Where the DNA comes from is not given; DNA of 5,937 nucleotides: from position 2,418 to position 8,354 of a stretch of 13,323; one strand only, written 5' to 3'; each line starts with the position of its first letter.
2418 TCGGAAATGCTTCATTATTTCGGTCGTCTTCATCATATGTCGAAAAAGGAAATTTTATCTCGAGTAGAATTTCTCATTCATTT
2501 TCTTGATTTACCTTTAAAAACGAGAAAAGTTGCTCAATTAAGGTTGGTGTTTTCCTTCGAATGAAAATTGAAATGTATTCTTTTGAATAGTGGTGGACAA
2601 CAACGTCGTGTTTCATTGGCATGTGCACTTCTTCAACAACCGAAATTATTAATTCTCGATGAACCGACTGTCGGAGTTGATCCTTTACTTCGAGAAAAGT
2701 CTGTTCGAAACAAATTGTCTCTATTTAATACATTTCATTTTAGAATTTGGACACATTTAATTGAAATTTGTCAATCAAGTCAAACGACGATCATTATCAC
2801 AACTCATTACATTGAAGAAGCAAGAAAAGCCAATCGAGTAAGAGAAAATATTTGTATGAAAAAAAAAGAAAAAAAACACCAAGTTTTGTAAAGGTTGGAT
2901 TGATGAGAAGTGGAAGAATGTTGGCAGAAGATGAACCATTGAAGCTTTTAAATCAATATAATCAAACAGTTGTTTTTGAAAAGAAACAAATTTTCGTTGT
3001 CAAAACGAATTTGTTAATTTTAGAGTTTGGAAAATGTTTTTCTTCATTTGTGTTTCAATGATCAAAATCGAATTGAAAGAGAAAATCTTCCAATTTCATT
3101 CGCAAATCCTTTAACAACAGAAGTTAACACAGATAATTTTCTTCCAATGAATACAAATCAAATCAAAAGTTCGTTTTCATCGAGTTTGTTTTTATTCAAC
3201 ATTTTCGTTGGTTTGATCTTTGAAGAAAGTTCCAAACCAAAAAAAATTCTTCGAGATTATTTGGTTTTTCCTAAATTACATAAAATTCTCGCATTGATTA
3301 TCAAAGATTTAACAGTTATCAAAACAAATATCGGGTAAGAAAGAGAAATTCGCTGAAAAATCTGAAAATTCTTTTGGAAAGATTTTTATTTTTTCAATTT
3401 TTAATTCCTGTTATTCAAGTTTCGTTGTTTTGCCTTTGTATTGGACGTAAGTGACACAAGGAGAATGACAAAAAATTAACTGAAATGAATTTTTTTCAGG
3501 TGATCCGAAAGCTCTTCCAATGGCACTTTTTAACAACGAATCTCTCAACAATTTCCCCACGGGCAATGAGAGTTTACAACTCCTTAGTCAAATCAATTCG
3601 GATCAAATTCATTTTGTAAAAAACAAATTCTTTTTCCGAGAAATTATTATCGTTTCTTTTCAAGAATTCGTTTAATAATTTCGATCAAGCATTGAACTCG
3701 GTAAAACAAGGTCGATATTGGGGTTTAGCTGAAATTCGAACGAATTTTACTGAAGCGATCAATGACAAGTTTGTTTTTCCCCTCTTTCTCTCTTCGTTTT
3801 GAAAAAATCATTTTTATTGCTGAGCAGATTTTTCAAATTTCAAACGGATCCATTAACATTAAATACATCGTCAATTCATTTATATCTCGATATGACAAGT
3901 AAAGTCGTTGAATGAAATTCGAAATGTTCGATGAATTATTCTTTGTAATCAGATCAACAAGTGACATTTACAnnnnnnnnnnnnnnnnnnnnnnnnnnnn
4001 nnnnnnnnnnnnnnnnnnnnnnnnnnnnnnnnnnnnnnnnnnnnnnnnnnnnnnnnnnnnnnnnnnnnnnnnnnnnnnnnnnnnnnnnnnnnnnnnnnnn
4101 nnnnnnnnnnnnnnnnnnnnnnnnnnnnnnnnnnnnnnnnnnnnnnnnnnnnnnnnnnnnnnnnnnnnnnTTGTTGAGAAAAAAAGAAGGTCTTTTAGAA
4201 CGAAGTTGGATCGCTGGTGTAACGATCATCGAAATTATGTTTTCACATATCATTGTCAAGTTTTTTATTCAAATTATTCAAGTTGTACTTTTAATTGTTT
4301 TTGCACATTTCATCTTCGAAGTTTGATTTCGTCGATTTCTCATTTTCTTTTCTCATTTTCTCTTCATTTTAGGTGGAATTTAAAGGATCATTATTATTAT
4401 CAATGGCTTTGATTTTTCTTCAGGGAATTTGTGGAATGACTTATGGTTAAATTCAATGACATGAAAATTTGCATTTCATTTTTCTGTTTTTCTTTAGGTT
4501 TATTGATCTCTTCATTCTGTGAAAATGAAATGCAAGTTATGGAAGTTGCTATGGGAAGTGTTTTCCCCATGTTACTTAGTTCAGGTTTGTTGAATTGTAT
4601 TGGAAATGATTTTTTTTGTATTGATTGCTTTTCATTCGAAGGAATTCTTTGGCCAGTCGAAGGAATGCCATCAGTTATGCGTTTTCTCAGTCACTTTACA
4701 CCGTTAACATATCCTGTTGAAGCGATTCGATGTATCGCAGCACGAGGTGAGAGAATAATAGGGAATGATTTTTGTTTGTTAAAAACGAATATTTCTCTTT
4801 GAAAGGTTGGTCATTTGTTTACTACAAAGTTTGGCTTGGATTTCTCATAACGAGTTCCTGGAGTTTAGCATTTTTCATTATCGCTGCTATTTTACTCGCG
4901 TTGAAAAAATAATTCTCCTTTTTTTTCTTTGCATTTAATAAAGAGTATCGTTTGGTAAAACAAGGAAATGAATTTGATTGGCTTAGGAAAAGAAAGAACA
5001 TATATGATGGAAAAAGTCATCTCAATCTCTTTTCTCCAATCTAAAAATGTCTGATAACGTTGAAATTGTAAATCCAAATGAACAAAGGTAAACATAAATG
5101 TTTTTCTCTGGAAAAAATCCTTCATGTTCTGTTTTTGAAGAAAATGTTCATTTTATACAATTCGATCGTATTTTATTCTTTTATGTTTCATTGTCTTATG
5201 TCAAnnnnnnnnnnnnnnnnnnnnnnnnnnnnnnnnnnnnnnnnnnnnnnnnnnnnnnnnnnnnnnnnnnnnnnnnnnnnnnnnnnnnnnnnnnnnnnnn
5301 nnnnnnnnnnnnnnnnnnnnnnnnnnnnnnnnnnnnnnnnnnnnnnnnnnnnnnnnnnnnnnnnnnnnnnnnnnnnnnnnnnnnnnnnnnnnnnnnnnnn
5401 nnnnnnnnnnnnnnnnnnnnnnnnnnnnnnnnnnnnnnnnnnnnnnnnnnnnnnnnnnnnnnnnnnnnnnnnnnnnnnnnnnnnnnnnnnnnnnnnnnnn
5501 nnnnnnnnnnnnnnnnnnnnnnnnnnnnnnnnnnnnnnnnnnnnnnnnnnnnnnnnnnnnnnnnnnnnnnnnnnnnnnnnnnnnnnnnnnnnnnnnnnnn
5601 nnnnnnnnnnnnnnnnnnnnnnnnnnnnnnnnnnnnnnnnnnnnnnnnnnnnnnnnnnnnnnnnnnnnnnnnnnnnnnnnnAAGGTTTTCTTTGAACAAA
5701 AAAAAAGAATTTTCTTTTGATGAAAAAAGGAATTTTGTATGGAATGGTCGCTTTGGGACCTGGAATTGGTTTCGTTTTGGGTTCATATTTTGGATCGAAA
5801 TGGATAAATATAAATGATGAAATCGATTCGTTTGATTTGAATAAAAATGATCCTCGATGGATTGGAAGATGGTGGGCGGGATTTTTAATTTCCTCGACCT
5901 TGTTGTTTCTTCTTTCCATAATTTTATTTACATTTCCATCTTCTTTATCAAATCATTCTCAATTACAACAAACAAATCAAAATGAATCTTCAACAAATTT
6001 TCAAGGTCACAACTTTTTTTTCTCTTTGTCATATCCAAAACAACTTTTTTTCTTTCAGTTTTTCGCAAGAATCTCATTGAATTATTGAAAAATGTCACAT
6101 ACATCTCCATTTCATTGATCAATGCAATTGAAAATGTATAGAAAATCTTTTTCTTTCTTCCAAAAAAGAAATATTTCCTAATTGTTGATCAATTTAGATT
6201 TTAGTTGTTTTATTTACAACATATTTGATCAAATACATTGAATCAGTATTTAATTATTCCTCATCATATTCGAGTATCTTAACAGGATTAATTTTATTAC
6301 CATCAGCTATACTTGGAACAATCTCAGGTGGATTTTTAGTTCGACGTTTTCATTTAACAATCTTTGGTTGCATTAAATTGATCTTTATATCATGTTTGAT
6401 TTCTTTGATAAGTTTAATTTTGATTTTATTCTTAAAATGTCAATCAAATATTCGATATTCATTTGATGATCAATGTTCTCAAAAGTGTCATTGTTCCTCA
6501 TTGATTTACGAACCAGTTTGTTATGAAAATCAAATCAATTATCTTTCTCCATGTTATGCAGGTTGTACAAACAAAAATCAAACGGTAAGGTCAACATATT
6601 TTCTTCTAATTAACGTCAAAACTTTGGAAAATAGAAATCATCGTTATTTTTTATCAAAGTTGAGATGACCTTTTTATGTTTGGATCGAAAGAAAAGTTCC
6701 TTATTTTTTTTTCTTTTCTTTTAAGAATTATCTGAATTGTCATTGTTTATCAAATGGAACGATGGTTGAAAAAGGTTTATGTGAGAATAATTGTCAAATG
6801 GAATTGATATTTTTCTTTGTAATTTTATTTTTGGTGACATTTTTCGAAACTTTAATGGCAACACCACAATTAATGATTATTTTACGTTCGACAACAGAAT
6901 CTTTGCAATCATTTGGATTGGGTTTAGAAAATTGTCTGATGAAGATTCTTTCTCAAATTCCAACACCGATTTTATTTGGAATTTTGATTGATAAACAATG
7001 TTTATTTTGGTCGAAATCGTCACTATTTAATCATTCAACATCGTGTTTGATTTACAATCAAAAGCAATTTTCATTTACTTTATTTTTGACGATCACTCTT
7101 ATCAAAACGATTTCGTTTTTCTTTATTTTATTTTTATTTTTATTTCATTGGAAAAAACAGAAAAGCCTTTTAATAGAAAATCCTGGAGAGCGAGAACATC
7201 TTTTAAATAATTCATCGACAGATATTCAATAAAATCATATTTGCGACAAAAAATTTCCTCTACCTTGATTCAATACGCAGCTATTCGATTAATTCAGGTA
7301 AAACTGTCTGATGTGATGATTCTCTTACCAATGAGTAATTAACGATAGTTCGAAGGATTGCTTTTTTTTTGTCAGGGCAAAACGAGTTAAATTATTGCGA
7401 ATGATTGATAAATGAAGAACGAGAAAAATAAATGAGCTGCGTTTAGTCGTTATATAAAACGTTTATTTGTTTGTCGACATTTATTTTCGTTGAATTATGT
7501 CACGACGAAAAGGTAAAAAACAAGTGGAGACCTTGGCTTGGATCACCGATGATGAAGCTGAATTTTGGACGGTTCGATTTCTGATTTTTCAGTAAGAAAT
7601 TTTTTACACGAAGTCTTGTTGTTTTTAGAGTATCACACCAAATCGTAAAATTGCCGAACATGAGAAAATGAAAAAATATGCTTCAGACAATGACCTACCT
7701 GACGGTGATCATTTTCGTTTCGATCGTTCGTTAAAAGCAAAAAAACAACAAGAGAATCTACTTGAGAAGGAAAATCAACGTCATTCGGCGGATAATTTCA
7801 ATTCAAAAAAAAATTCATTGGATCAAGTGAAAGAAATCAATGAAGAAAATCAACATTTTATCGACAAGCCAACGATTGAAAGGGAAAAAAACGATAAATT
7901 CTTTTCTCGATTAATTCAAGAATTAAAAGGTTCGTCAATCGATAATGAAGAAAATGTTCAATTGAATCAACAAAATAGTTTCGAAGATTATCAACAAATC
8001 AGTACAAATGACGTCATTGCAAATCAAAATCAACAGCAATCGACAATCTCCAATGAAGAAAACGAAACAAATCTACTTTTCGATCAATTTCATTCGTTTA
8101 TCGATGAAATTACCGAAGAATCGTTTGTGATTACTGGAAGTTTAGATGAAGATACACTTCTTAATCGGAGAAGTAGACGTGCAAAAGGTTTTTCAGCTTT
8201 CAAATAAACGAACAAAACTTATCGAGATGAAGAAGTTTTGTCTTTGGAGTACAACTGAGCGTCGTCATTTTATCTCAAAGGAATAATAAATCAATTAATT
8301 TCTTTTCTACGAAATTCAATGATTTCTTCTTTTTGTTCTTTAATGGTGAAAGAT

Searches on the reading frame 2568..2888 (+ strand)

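Call 55: search_protein_families(library=pfam, proteins=[window:2568-2888:+], max_evalue=0.01)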
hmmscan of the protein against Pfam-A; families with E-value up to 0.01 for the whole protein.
window:2568-2888:+ (107 aa): 3 families
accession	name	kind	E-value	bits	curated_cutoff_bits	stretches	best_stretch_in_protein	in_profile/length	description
PF00005.33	ABC_tran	-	2.4e-09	38.3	25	1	8-34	110-136/137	ABC transporter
PF13304.12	AAA_21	-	0.00012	22.7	27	1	12-80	243-298/304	AAA domain, putative AbiEii toxin, Type IV TA system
PF04157.22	EAP30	-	0.0095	16.1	26.8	0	34-80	65-114/219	EAP30/Vps36 family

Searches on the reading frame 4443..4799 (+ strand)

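Call 55: search_protein_families(library=pfam, proteins=[window:4443-4799:+], max_evalue=0.01)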
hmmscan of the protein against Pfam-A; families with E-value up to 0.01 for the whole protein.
window:4443-4799:+ (119 aa): 2 families
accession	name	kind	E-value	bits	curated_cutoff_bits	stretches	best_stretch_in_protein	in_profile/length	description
PF01061.29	ABC2_membrane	-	1.1e-10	41.9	26.9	2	62-96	173-207/211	ABC-2 type transporter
PF12698.13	ABC2_membrane_3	-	0.002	17.7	31.6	1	12-101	251-320/347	ABC-2 family transporter protein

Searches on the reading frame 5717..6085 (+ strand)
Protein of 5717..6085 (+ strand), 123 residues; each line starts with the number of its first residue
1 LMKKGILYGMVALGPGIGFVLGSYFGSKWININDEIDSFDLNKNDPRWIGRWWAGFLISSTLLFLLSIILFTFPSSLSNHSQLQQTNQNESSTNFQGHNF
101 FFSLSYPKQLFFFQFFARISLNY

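Call 55: search_protein_families(library=pfam, proteins=[window:5717-6085:+], max_evalue=0.01)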
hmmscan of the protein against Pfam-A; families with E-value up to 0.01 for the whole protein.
window:5717-6085:+ (123 aa): 2 families
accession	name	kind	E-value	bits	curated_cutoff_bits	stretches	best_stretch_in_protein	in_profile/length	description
PF03137.26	OATP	-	3.7e-23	82.1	25.8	1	5-93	172-257/545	Organic Anion Transporter Polypeptide (OATP) family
PF07690.21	MFS_1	-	0.0021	17.5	33.4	1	5-88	124-187/347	Major Facilitator Superfamily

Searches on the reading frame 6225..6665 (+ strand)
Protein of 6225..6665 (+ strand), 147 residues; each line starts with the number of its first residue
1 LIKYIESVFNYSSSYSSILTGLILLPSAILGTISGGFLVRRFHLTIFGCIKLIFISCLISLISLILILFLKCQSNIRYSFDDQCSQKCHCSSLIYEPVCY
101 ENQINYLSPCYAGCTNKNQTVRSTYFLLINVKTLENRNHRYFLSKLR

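Call 55: search_protein_families(library=pfam, proteins=[window:6225-6665:+], max_evalue=0.01)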
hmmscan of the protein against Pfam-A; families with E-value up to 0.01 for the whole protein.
window:6225-6665:+ (147 aa): 2 families
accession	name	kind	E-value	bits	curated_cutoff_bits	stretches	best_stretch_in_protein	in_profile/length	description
PF03137.26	OATP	-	8.2e-20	71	25.8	1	1-135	316-437/545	Organic Anion Transporter Polypeptide (OATP) family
PF07648.20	Kazal_2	-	2.7e-05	24.6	22.8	1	86-120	2-39/48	Kazal-type serine protease inhibitor domain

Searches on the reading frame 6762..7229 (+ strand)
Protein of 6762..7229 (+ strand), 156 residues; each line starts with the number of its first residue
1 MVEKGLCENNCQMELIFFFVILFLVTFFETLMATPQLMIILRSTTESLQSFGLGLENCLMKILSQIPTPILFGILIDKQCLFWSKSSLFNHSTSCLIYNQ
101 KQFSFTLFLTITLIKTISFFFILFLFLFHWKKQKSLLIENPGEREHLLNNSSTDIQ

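Call 55: search_protein_families(library=pfam, proteins=[window:6762-7229:+], max_evalue=0.01)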
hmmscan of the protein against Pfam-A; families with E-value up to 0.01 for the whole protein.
window:6762-7229:+ (156 aa): 1 family
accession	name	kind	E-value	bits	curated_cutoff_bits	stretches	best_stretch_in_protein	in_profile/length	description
PF03137.26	OATP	-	7.2e-29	100.9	25.8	1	2-103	446-545/545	Organic Anion Transporter Polypeptide (OATP) family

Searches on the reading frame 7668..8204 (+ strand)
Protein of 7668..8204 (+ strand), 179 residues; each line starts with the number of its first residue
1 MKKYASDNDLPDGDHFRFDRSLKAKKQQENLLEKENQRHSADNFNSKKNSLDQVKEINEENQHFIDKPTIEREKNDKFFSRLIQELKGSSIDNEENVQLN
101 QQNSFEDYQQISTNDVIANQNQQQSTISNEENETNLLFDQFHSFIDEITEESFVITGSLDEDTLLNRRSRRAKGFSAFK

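Call 9: search_protein_families(library=pfam, proteins=[window:7668-8204:+], max_evalue=1)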
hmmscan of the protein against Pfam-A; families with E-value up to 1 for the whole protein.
seq(179 aa): 2 families
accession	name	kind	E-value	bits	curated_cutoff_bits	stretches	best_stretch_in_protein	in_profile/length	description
PF15176.11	LRR19-TM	-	0.1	13.1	27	0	114-154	63-101/115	Leucine-rich repeat family 19 TM domain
PF20802.2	MAML1_3_TAD1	-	0.13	13.9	24.2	1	21-99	31-89/90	Mastermind-like 1/3, transactivation domain 1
